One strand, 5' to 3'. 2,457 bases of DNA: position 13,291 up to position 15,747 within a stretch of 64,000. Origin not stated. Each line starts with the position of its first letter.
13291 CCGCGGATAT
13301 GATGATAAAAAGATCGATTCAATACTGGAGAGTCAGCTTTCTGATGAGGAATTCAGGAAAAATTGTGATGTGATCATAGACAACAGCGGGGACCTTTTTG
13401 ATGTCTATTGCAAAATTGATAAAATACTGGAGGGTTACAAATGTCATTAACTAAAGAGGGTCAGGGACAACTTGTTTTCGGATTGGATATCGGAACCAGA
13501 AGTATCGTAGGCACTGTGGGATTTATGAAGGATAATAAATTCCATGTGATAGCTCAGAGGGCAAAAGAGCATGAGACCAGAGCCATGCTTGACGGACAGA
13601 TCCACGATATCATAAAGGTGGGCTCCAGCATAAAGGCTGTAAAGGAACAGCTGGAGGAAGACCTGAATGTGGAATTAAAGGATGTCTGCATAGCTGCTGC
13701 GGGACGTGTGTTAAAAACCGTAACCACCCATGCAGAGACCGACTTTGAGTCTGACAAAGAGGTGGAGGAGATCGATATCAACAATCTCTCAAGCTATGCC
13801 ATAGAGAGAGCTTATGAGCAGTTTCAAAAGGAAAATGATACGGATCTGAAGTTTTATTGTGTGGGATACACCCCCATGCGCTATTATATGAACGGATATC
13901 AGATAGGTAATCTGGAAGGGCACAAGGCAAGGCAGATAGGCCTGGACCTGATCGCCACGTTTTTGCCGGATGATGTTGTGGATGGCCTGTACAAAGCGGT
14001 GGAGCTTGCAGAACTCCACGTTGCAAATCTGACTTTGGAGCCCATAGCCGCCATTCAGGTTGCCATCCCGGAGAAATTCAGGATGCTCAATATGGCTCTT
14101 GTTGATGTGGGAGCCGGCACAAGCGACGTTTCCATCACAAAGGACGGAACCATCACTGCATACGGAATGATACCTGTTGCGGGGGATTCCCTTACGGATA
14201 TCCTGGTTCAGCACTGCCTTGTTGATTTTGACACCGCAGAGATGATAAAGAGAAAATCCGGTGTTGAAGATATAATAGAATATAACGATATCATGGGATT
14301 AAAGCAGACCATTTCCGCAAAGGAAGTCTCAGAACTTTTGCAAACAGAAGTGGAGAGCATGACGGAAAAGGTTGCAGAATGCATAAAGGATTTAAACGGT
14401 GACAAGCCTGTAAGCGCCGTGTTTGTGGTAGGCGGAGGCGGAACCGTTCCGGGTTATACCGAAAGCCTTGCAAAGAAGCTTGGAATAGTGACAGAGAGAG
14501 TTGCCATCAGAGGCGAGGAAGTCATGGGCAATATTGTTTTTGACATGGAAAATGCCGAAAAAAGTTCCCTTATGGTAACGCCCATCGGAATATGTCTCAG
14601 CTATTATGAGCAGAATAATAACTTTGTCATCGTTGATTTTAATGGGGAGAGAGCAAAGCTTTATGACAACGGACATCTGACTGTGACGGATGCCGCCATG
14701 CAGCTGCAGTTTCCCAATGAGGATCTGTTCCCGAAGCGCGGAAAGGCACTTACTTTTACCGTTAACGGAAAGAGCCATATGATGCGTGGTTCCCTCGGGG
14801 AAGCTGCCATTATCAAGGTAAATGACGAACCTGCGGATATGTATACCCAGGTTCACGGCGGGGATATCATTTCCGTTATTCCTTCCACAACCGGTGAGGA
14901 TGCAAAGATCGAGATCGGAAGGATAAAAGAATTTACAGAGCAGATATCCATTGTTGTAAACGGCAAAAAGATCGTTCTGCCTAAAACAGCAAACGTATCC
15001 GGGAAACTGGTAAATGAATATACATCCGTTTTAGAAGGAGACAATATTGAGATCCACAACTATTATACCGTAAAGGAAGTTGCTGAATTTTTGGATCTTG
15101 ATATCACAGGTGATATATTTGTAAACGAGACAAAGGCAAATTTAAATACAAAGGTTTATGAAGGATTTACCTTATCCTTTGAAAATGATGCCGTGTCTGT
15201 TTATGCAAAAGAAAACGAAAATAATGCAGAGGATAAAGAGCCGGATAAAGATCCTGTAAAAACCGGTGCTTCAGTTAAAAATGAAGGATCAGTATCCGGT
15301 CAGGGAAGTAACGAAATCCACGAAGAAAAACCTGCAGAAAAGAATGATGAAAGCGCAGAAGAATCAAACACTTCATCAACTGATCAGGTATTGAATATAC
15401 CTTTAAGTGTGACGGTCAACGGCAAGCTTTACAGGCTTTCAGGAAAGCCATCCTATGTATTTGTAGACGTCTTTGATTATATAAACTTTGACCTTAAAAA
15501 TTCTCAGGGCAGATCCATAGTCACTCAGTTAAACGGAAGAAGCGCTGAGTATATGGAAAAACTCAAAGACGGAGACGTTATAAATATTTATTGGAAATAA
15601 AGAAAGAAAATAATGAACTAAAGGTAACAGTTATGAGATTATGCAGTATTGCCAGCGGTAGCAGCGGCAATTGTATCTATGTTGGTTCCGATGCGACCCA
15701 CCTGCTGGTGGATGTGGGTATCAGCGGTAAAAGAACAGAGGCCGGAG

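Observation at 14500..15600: FtsA-like ATPase carries three C-terminal beta-grasp-like repeats, each ending in GDxIxI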

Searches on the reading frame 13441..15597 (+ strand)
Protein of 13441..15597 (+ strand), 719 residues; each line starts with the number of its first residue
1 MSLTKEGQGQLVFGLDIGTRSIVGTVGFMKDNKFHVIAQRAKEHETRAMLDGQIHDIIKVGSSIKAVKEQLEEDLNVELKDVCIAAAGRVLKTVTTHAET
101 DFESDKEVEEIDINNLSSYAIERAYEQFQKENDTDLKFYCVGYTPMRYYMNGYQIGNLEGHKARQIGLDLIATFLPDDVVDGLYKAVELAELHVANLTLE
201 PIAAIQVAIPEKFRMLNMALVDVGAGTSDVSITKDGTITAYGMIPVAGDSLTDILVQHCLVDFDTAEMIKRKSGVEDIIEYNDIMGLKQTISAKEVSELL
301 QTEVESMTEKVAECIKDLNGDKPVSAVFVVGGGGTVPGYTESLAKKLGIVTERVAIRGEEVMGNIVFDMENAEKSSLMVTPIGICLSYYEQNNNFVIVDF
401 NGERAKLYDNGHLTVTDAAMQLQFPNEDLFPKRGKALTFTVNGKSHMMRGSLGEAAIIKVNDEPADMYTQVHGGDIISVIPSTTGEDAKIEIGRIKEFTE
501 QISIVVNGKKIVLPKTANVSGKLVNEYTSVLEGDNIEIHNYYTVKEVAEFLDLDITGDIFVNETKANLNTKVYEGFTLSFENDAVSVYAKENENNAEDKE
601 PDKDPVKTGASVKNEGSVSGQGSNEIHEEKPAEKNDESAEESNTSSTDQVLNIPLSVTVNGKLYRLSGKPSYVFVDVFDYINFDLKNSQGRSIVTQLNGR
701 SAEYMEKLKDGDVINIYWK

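Call 3: search_protein_families(library=pfam, proteins=[window:13441-15597:+], max_evalue=1)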
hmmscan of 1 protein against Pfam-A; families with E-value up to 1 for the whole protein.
window:13441-15597:+ (719 aa): 9 families
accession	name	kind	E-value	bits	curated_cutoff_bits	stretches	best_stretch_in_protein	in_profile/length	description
PF14450.12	FtsA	-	1.6e-10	41.9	31.8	1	219-347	1-103/127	Cell division protein FtsA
PF06723.19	MreB_Mbl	-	9.1e-10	38.3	27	2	203-352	133-302/327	MreB/Mbl protein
PF11104.14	PilM_2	-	2.9e-07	30.2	27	2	200-353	163-304/340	Type IV pilus assembly protein PilM;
PF02597.26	ThiS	-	1.1e-05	26.3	22.5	1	400-485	3-75/76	ThiS family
PF08841.16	DDR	-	0.0068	15.9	24.6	1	198-272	115-190/328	Diol dehydratase reactivase ATPase-like domain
PF14451.12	Ub-Mut7C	-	0.0087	16.4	23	0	454-483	48-77/81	Mut7-C ubiquitin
PF02782.22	FGGY_C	-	0.058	13.6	27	1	292-366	119-192/198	FGGY family of carbohydrate kinases, C-terminal domain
PF22135.1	Cwp8_D3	-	0.1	13.4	27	1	568-615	23-68/94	Cell wall binding protein Cwp8 domain 3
PF09261.16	Alpha-mann_mid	-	0.24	12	31.1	1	44-80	48-83/96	Alpha mannosidase middle domain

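Call 4: search_protein_families(library=ncbifam, proteins=[window:13441-15597:+], max_evalue=1)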
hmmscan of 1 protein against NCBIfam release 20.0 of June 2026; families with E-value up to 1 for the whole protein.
window:13441-15597:+ (719 aa): 12 families
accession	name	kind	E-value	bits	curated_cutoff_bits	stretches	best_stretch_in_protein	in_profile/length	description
TIGR01174.1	ftsA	equivalog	3.7e-28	98.7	175.85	1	12-363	2-352/371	cell division protein FtsA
NF011660.0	PRK15080.1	equivalog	4.2e-19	68.8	182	2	186-351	116-255/277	ethanolamine utilization protein EutJ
NF007009.0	PRK09472.1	equivalog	3.4e-14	52.7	409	1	4-275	2-263/420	cell division protein FtsA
TIGR01175.1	pilM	subfamily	1.3e-13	50.7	133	2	168-354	135-313/348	type IV pilus assembly protein PilM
TIGR02529.1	EutJ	subfamily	5.2e-13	49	152.1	1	186-350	83-221/239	ethanolamine utilization protein EutJ family protein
NF010540.1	PRK13929.1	exception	3.9e-08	32.8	515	1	196-349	130-304/334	rod-share determining protein MreBH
NF010539.0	PRK13927.1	subfamily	6.4e-06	25.3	293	1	195-350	130-307/339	rod shape-determining protein MreB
TIGR00904.1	mreB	subfamily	8.9e-05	21.7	365.75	1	200-347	134-304/334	MreB/Mrl family cell shape determining protein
NF003520.0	PRK05183.1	subfamily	0.0049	15.3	620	1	184-260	170-251/621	Fe-S protein assembly chaperone HscA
NF006231.0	PRK08364.1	equivalog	0.0094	16.3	80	0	453-485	37-69/70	sulfur carrier protein ThiS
TIGR01687.1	moaD_arch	subfamily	0.025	15.1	49.5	1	690-716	53-81/88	MoaD family protein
NF033503.1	LarB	equivalog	0.13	12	175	0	193-242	55-104/209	nickel pincer cofactor biosynthesis protein LarB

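Call 5: search_solved_structures(query=window:13441-15597:+, max_evalue=1, show_alignments=2)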
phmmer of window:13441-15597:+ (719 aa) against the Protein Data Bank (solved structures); distinct sequences matched with E-value up to 1: 14.
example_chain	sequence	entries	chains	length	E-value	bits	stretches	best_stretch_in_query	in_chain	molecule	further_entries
7q6f_A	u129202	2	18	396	1.2e-12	50.2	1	4-288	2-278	Cell division protein FtsA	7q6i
7q6g_A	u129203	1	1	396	5.7e-10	41.4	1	7-274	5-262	Cell division protein FtsA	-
7q6d_A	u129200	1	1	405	6.2e-10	41.2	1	8-274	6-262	Cell division protein FtsA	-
3wt0_A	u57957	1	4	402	1.7e-06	29.9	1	13-363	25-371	Cell division protein FtsA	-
3wqt_A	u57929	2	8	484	4.8e-06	28.4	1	13-363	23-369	Cell division protein FtsA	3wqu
1e4f_T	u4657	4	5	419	1.2e-05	27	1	14-338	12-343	CELL DIVISION PROTEIN FTSA | CELL DIVISION PROTEIN FTSA, PUTATIVE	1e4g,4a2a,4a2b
3h1q_A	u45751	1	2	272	3.3e-05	25.6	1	187-348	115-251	Ethanolamine utilization protein EutJ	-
1jce_A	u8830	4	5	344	8.8e-05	24.2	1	138-357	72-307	ROD SHAPE-DETERMINING PROTEIN MREB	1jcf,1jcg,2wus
7zpt_M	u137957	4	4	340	0.00046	21.8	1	199-335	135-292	Cell shape-determining protein MreB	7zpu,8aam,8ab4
8azg_M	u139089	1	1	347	0.00049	21.8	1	200-335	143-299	Cell shape-determining protein MreB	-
7bvy_A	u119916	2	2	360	0.12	13.9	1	219-315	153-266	Cell shape determining protein MreB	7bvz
4czl_A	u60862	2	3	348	0.12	13.9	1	199-346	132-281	ROD SHAPE-DETERMINING PROTEIN MREB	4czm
4czf_A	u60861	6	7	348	0.16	13.5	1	199-344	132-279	ROD SHAPE-DETERMINING PROTEIN MREB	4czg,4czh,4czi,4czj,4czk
4cze_A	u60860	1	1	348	0.16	13.5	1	199-344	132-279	ROD SHAPE-DETERMINING PROTEIN MREB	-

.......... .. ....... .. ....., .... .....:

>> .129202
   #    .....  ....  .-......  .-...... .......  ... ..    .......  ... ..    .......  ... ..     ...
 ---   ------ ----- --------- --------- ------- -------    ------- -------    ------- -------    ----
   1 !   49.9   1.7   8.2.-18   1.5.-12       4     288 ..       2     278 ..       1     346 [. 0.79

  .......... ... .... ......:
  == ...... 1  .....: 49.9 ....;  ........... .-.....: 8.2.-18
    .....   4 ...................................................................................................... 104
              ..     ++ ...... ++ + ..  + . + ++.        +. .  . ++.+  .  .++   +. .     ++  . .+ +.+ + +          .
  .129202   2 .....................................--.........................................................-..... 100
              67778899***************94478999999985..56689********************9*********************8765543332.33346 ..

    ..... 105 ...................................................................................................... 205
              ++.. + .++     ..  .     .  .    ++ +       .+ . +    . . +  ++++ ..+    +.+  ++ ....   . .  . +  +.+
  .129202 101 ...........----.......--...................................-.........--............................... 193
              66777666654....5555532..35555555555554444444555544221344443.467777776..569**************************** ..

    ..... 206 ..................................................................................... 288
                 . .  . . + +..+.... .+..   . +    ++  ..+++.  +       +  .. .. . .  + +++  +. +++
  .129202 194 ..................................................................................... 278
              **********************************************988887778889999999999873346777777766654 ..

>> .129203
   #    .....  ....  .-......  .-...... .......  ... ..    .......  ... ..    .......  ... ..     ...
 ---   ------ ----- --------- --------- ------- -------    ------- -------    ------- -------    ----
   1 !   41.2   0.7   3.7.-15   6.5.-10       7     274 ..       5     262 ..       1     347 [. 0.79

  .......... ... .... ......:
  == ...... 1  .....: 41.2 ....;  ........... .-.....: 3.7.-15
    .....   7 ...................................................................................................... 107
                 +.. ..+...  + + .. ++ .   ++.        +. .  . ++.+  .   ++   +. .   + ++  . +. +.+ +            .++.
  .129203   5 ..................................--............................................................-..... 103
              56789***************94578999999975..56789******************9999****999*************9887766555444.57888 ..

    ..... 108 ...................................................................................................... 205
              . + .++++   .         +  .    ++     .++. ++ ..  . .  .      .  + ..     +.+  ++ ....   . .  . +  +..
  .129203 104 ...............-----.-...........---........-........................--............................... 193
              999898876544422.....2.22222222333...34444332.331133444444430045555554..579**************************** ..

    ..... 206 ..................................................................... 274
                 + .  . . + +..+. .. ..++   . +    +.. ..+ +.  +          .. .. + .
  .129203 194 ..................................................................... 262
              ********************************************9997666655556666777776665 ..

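Call 6: find_homologous_proteins(query=window:13441-15597:+)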
Query window:13441-15597:+ (719 aa): 8000 proteins with E <= 0.001 among 8000 candidates; the best 120 are listed.
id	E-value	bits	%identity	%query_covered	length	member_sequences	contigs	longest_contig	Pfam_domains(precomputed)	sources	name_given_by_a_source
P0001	0.0e+0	1584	100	100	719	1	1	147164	PF02597.27,PF06723.20,PF14450.13,PF11104.15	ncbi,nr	ncbi:MAG: rod shape-determining protein [Acetatifactor sp.]|nr:rod shape-determining protein [Acetat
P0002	0.0e+0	1161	83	87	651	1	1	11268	PF06723.20,PF14450.13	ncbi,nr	ncbi:MAG: rod shape-determining protein, partial [Lachnospiraceae bacterium]|nr:rod shape-determinin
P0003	0.0e+0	1054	67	100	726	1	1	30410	PF06723.20,PF14451.13,PF14450.13,PF11104.15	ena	-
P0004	0.0e+0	1053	67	100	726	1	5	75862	PF06723.20,PF14451.13,PF14450.13,PF11104.15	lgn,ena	-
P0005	0.0e+0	1052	67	100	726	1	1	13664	PF06723.20,PF14451.13,PF14450.13,PF11104.15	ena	-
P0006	0.0e+0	1052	67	100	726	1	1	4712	PF06723.20,PF14451.13,PF14450.13,PF11104.15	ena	-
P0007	0.0e+0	1048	66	100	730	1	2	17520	PF06723.20,PF14450.13,PF11104.15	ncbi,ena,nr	ncbi:MAG: rod shape-determining protein [Lachnospiraceae bacterium]|nr:rod shape-determining protein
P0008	0.0e+0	1040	67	100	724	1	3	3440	PF02597.27,PF06723.20,PF14450.13,PF11104.15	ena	-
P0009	0.0e+0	1040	68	100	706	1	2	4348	PF06723.20,PF14450.13,PF11104.15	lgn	-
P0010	0.0e+0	1039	68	100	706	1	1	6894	PF06723.20,PF14450.13,PF11104.15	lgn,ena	-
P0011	0.0e+0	1036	66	100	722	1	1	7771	PF06723.20,PF14450.13,PF11104.15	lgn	-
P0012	0.0e+0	1035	67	100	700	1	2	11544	PF02597.27,PF06723.20,PF14450.13,PF11104.15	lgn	-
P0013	0.0e+0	1035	67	100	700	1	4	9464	PF02597.27,PF06723.20,PF14450.13,PF11104.15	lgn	-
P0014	0.0e+0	1035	67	100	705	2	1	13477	PF02597.27,PF06723.20,PF14450.13,PF11104.15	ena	-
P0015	0.0e+0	1034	67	100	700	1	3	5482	PF02597.27,PF06723.20,PF14450.13,PF11104.15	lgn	-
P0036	0.0e+0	1029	65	100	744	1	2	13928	PF02597.27,PF06723.20,PF14451.13,PF14450.13,PF11104.15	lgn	-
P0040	0.0e+0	1028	64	100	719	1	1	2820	PF02597.27,PF06723.20,PF14450.13,PF11104.15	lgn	-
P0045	0.0e+0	1023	66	100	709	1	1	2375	PF02597.27,PF06723.20,PF14451.13,PF14450.13,PF11104.15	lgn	-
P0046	0.0e+0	1022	66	100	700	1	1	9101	PF02597.27,PF06723.20,PF14450.13,PF11104.15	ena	-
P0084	2.9e-298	1009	65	100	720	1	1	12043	PF02597.27,PF06723.20,PF14450.13,PF11104.15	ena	-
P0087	4.6e-298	1008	65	100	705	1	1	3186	PF02597.27,PF06723.20,PF14450.13,PF11104.15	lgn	-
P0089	5.6e-298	1008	65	100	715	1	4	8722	PF02597.27,PF06723.20,PF14450.13,PF11104.15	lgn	-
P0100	6.3e-297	1005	66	100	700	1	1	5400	PF02597.27,PF06723.20,PF14451.13,PF14450.13,PF11104.15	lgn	-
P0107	9.9e-297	1004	65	100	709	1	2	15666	PF02597.27,PF06723.20,PF14450.13,PF11104.15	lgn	-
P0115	2.3e-296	1003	66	100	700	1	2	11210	PF02597.27,PF06723.20,PF14451.13,PF14450.13,PF11104.15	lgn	-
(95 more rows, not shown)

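Call 29: find_related_loci(query=A1, collection=genome_contigs, flank=10000)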
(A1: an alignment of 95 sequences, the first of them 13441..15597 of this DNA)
Query A1 (719 aa) in genome_contigs; peptide patterns used: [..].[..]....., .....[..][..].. (x = any residue, [..] = any of these).
600 stretches matched a pattern (row limit reached: there are more); 582 encode a relative of the query (tblastn E <= 1e-3); the best 80 are kept; 80 distinct loci.
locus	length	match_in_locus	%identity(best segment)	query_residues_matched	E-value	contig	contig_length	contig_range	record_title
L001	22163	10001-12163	64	1-719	0e+0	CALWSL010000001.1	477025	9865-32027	MAG: uncultured Acetatifactor sp. isolate BRZ_DR__bin5 genome assembly, contig: BRZ_DR__NODE_6_length_477025_cov_7.35608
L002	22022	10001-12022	65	1-719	0e+0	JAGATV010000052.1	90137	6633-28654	MAG: Lachnospiraceae bacterium isolate RGIG8768 Water_deer_Colon.Co__c1265504, whole genome shotgun sequence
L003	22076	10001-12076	63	1-719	0e+0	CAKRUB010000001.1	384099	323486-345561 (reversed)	MAG: uncultured Acetatifactor sp. isolate REFINED_METABAT215_TOP10_CONTIGS_1500_ASSEMBLY_K77_MERGED__Hadza_MoBio_hadza-E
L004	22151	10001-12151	63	5-719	0e+0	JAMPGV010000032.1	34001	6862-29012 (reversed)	MAG: Muribaculum sp. isolate NALB_7961_33 Scaffold_#32__SCF_032___34001_bp, whole genome shotgun sequence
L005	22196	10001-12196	61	1-719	0e+0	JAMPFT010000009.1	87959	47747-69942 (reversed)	MAG: bacterium isolate NALB_7861_1 Scaffold_#9__SCF_009___87959_bp, whole genome shotgun sequence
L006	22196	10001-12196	65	5-719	0e+0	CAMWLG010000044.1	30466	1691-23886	MAG TPA_asm: uncultured Lachnospiraceae bacterium isolate SRR14411322_bin.1_metawrap_v1.3_MAG genome assembly, contig: N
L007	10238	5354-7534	64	1-719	0e+0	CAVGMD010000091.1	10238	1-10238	Bacteroidaceae bacterium isolate G02649-L1_cleanbin_000051 genome assembly, contig: Spades_G02649-L1_contig_4737, whole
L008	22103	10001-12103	64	1-719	0e+0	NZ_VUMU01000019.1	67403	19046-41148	Waltera intestinalis strain WCA3-601-WT-6H seq19, whole genome shotgun sequence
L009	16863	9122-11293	62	1-719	0e+0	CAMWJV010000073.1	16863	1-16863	MAG TPA_asm: uncultured Lachnospiraceae bacterium isolate SRR14411261_bin.17_metawrap_v1.3_MAG genome assembly, contig:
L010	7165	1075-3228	62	1-719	0e+0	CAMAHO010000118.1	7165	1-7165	MAG: uncultured Lachnospiraceae bacterium isolate SRR5666654_bin.8_metaWRAP_v1.3_MAG genome assembly, contig: ERZ1144888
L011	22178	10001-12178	64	1-718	0e+0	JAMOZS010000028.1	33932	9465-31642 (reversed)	MAG: Roseburia sp. isolate NALB_7811_12 Scaffold_#28__SCF_028___33932_bp, whole genome shotgun sequence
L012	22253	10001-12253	62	1-719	0e+0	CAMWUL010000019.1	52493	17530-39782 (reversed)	MAG TPA_asm: uncultured Lachnospiraceae bacterium isolate SRR14411328_bin.17_metawrap_v1.3_MAG genome assembly, contig:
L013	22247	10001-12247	63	1-719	0e+0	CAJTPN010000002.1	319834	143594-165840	MAG TPA_asm: uncultured Acetatifactor sp. isolate MGBC107450 genome assembly, contig: MGBC107450.2, whole genome shotgun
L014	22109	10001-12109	63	5-718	0e+0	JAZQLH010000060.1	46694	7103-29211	MAG: Acetatifactor sp. isolate T1900044610_TS20190076.MAGScoT_cleanbin_000022 SGB_796_k141_1948826, whole genome shotgun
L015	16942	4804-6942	58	10-719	0e+0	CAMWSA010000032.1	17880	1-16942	MAG TPA_asm: uncultured Lachnospiraceae bacterium isolate SRR14411252_bin.3_metawrap_v1.3_MAG genome assembly, contig: N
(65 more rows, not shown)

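Call 30: predict_structure(alignment_id=A1)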
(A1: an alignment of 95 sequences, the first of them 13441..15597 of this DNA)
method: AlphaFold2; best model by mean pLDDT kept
length: 719 residues; sequences in the alignment: 95
mean_pLDDT: 86.5   pTM: 0.60
mean pLDDT of the five models: 86.5, 85.7, 85.4, 85.3, 84.5
residues with pLDDT >= 90: 476; 70-90: 156; 50-70: 15; < 50: 72
segments of 3 or more residues with pLDDT < 50: 1-6, 583-630, 632-649
pLDDT, mean of each block of 10 residues (from residue 1): 51 92 94 94 80 86 97 96 84 92 95 92 95 90 88 93 96 89 95 92 88 88 88 82 86 95 92 93 96 96 96 93 94 89 97 88 90 87 90 77 88 92 93 96 96 96 96 93 96 95 94 95 95 97 93 89 95 95 44 33 36 41 41 41 40 91 95 96 88 95 96 96
secondary structure, 60 per line:
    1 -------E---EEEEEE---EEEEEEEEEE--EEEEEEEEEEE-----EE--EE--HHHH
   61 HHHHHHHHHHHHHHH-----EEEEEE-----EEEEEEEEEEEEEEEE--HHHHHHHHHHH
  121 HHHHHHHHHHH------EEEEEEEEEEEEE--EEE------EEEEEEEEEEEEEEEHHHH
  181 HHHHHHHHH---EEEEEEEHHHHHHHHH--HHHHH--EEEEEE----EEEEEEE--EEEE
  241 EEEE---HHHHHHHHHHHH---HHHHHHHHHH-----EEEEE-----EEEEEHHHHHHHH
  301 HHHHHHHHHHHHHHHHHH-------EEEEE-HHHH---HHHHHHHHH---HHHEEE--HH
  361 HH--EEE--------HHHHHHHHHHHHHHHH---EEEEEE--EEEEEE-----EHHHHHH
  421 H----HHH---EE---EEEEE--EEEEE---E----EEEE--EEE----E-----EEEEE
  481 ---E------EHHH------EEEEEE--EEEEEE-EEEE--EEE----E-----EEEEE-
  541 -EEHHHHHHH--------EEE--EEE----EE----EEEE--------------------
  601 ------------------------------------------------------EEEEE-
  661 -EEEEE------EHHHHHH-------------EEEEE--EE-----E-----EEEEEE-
elements in order (helices of 4 or more, strands of 3 or more residues): E12-17 E21-30 E33-43 H57-75 E81-86 E92-107 H110-131 E138-150 E153-155 E162-176 H177-189 E193-199 H200-208 H211-215 E218-223 E228-234 E237-244 H248-259 H263-272 E278-282 E288-292 H293-318 E326-330 H332-335 H339-347 E354-356 H359-362 E365-367 H376-391 E395-400 E403-408 H415-421 E437-441 E444-448 E457-460 E463-465 E476-480 E501-506 E509-514 E516-519 E522-524 E535-539 H544-550 E559-561 E564-566 E577-580 E655-659 E662-666 H674-679 E693-697 E713-718
